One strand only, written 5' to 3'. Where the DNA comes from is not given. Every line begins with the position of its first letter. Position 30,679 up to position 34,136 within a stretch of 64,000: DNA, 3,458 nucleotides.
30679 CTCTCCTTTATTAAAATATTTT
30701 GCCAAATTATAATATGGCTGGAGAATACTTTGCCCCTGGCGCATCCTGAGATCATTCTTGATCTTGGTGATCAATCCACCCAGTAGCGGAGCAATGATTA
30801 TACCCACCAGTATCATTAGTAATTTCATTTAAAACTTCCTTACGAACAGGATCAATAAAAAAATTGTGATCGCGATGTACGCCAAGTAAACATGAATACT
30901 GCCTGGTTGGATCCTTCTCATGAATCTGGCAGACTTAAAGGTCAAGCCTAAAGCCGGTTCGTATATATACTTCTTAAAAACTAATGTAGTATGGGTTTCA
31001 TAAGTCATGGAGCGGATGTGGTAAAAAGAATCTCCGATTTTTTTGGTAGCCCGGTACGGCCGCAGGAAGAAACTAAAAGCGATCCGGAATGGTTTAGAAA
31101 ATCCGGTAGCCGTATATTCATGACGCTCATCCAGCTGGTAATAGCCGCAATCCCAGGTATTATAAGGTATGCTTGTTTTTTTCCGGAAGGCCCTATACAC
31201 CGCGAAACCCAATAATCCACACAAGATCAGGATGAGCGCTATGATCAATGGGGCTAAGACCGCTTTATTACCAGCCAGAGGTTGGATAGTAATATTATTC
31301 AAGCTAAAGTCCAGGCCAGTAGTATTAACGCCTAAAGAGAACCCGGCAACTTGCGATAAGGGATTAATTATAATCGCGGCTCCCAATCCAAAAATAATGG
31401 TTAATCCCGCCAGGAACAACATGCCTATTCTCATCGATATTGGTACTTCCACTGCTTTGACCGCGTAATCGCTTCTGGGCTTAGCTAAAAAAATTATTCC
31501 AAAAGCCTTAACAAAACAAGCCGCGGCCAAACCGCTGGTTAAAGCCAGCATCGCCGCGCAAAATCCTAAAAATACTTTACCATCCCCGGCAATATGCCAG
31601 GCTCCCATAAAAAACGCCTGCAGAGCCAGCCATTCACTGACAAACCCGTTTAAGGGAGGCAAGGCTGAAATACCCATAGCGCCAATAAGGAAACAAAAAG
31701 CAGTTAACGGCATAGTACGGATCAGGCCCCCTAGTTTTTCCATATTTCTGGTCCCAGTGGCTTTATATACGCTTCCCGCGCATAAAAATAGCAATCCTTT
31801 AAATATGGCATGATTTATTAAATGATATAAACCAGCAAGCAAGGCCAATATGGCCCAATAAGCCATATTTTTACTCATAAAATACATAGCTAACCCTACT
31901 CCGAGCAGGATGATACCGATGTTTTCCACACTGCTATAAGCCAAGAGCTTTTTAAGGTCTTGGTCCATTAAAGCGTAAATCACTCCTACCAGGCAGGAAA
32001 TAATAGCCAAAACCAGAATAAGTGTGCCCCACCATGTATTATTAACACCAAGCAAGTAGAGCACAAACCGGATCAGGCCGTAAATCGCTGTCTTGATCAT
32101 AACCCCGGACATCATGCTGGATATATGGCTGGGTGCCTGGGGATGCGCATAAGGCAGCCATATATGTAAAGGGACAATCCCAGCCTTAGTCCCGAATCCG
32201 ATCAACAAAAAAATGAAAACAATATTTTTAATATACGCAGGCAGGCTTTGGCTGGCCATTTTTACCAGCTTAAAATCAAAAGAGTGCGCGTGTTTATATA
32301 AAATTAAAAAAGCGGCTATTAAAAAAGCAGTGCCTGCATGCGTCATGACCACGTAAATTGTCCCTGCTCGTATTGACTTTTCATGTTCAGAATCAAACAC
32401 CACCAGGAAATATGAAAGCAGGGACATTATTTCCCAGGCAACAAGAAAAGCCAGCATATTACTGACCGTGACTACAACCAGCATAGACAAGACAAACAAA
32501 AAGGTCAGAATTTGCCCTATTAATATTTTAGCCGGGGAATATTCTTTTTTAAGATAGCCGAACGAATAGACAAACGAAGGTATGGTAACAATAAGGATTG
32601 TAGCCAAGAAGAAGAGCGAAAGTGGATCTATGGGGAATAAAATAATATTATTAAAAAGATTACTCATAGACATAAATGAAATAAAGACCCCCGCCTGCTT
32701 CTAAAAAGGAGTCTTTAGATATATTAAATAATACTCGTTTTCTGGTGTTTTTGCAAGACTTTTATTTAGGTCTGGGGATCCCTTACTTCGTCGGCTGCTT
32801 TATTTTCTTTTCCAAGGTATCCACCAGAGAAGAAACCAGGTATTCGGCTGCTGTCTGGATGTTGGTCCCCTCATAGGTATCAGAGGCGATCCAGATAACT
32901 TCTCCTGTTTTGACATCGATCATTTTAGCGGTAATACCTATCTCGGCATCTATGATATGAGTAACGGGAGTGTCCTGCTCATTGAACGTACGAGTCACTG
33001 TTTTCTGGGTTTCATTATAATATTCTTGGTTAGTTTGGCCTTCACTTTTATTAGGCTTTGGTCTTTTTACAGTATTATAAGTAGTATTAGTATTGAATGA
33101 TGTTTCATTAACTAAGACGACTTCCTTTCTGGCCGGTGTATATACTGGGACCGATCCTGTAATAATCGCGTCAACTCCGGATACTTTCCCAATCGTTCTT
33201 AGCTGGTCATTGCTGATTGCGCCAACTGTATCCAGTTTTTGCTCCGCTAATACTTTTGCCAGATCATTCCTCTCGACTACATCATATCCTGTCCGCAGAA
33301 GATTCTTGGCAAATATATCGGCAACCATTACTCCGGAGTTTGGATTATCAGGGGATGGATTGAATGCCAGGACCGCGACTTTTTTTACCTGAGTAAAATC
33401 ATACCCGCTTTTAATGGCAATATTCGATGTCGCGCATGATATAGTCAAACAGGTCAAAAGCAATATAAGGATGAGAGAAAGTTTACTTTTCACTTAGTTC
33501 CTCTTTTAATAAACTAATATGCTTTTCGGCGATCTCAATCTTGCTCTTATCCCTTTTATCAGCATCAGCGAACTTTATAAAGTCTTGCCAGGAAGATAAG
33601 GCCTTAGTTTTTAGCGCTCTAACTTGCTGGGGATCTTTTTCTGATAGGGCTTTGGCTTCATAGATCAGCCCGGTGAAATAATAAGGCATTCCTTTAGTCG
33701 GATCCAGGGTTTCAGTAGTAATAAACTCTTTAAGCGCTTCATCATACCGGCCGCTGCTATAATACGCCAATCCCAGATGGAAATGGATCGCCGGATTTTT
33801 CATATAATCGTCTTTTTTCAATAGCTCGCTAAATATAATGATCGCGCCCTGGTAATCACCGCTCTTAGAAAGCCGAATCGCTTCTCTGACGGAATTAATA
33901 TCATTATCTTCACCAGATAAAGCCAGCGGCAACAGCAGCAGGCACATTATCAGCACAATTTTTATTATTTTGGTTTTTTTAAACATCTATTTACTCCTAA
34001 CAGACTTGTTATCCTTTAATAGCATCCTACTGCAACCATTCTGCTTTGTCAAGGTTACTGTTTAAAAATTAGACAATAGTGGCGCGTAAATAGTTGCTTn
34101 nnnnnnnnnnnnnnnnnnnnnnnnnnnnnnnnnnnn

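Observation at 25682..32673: Hyf-type membrane 'hydrogenase' whose large subunit has lost the NiFe-ligating cysteines (Ehr-like complex)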

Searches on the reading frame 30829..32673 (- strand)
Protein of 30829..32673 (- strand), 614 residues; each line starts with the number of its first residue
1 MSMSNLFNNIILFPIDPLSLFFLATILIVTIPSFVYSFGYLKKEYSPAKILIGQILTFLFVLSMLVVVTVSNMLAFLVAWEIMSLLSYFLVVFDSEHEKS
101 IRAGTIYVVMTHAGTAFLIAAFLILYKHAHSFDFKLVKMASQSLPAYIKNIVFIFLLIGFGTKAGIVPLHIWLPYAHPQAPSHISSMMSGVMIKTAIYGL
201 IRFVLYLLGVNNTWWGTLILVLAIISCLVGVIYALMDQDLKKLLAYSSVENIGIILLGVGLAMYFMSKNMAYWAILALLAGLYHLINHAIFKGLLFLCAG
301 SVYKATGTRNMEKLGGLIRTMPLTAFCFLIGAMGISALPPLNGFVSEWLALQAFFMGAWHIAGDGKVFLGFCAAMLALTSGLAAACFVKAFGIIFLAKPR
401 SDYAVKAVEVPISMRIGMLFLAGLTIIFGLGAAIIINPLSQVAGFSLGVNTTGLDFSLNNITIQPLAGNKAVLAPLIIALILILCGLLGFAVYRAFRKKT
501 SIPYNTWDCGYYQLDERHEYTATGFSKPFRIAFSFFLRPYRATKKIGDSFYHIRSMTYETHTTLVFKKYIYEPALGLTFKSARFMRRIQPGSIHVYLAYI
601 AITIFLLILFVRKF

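Call 4: search_protein_families(library=pfam, proteins=[window:30829-32673:-])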
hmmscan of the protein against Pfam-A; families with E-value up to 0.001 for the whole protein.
window:30829-32673:- (614 aa): 2 families
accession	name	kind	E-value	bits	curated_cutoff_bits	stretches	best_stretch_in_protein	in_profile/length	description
PF00361.26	Proton_antipo_M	-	2.8e-57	194.6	21.5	1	72-359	3-280/294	NADH:quinone oxidoreductase/Mrp antiporter, TM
PF00662.26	Proton_antipo_N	-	8.7e-05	22.8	24.5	1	11-45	11-45/51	NADH-Ubiquinone oxidoreductase (complex I), chain 5 N-terminus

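Call 5: search_protein_families(library=ncbifam, proteins=[window:30829-32673:-])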
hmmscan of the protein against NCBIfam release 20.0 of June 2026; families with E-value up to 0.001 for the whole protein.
window:30829-32673:- (614 aa): 75 families (the best 25 are shown)
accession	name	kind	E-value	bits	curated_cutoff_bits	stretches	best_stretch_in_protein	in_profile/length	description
NF005086.0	PRK06521.1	equivalog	5.2e-189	629.9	667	1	13-611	76-667/669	hydrogenase 4 subunit B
NF006418.0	PRK08667.1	equivalog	2.9e-151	505.2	794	1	11-613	71-642/644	hydrogenase membrane subunit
NF005958.0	PRK08042.1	equivalog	2.5e-81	274.3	727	1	15-538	73-565/608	formate hydrogenlyase subunit 3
NF006240.0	PRK08376.1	subfamily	2.4e-78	264.3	662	1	11-440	84-500/521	putative monovalent cation/H+ antiporter subunit D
NF006419.0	PRK08668.1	equivalog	7.5e-66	223.1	617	1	12-556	65-584/613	NADH dehydrogenase subunit M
NF009310.0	PRK12668.1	equivalog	2.6e-62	211.5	564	1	8-610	59-582/584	Na(+)/H(+) antiporter subunit D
TIGR00940.1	2a6301s01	subfamily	5.7e-62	210.1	920.45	1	15-494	73-543/793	monovalent cation:proton antiporter subunit A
NF005046.0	PRK06459.1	equivalog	2.3e-58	198.3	460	1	21-611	50-584/587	hydrogenase 4 subunit B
NF009285.0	PRK12645.1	equivalog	2.5e-58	198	1028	1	15-500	76-556/804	Na+/H+ antiporter subunit A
NF005097.0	PRK06525.1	equivalog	5.6e-58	196.8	430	1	13-429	72-472/480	hydrogenase 4 subunit D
NF005044.0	PRK06458.1-4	equivalog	1.3e-56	192.6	610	1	12-430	69-477/531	hydrogenase 4 subunit F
TIGR01972.1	NDH_I_M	subfamily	2.8e-56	191.2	263.8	1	15-440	76-476/486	NADH-quinone oxidoreductase subunit M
NF009288.0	PRK12648.1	equivalog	1.2e-55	189.1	1104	1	13-495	72-525/954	monovalent cation/H+ antiporter subunit A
NF009287.0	PRK12647.1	equivalog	3.8e-55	187.8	937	1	12-460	71-495/773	putative monovalent cation/H+ antiporter subunit A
NF009284.0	PRK12644.1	equivalog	3.3e-48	164.5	962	1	12-444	69-483/975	Na+/H+ antiporter subunit A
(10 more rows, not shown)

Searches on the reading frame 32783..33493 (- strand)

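Call 4: search_protein_families(library=pfam, proteins=[window:32783-33493:-])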
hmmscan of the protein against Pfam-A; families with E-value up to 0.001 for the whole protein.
window:32783-33493:- (236 aa): 2 families
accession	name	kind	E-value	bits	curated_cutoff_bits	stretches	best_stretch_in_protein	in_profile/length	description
PF03783.19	CsgG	-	7.4e-13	48.7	20.8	1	48-118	31-101/210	Curli production assembly/transport component CsgG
PF05643.16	GNA1162-like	-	0.00049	20.2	25.9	0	183-232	104-153/185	Putative lipoprotein GNA1162-like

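Call 5: search_protein_families(library=ncbifam, proteins=[window:32783-33493:-])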
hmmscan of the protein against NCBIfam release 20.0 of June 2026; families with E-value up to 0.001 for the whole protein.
window:32783-33493:- (236 aa): 1 family
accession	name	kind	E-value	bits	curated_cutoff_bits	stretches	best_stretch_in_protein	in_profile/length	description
TIGR04455.1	lipo_MXAN_6521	subfamily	0.00054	19.7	60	0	6-71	4-70/192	MXAN_6521/LA_1396 family lipoprotein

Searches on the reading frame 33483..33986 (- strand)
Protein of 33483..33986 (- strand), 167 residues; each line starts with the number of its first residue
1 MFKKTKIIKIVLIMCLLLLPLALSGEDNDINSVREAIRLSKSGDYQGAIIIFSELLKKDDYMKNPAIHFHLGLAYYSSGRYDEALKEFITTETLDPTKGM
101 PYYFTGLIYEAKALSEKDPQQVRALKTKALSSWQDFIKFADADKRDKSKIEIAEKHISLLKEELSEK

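Call 4: search_protein_families(library=pfam, proteins=[window:33483-33986:-])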
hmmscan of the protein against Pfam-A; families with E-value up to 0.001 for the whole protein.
window:33483-33986:- (167 aa): 7 families
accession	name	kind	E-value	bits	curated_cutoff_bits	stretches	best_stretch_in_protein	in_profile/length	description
PF07719.23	TPR_2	-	6.5e-09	35.7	27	1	66-96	2-32/34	Tetratricopeptide repeat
PF13414.12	TPR_11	-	6.4e-07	29.4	26.8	1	72-110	1-39/42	TPR repeat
PF13432.12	TPR_16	-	8.7e-07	29.7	32.7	1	35-88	3-53/65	Tetratricopeptide repeat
PF14559.12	TPR_19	-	2.3e-06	28.3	25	1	41-88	3-48/68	Tetratricopeptide repeat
PF00515.34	TPR_1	-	3.1e-05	24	27.8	1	66-88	2-24/34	Tetratricopeptide repeat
PF13176.12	TPR_7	-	0.00069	20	27.9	0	69-86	3-20/36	Tetratricopeptide repeat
PF13181.12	TPR_8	-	0.00076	19.9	25.7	0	67-90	3-26/34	Tetratricopeptide repeat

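Call 5: search_protein_families(library=ncbifam, proteins=[window:33483-33986:-])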
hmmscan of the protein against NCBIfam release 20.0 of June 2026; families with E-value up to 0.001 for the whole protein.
window:33483-33986:- (167 aa): 9 families
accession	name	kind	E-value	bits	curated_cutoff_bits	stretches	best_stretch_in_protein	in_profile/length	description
TIGR02917.1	PEP_TPR_lipo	equivalog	9.2e-07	27.1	312.2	1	8-90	2-81/899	XrtA/PEP-CTERM system TPR-repeat protein PrsT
NF040959.1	MamA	equivalog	2.4e-06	27.2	200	1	35-109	43-115/204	magnetosome protein MamA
NF033758.1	gliding_GltE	equivalog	4.1e-06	26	225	1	42-110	269-335/411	adventurous gliding motility TPR repeat lipoprotein GltE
NF033762.1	social_mot_Tgl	equivalog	2.5e-05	23.8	225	1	37-121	109-192/252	social motility TPR repeat lipoprotein Tgl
TIGR02552.1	LcrH_SycD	equivalog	2.7e-05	23.9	104.8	1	34-108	23-95/136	SycD/LcrH family type III secretion system chaperone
NF002725.1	PRK02603.1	equivalog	3e-05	24.1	143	1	31-141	37-151/173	photosystem I assembly protein Ycf3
NF047371.1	FlcA_CTERM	equivalog_domain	0.00015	20.4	300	1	39-96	449-504/646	periplasmic flagellar collar protein FlcA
TIGR03302.1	OM_YfiO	subfamily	0.00023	20.8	81.4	1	34-136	38-141/239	outer membrane protein assembly factor BamD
TIGR02795.1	tol_pal_ybgF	equivalog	0.00048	20.7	90.1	1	34-96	7-70/119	tol-pal system protein YbgF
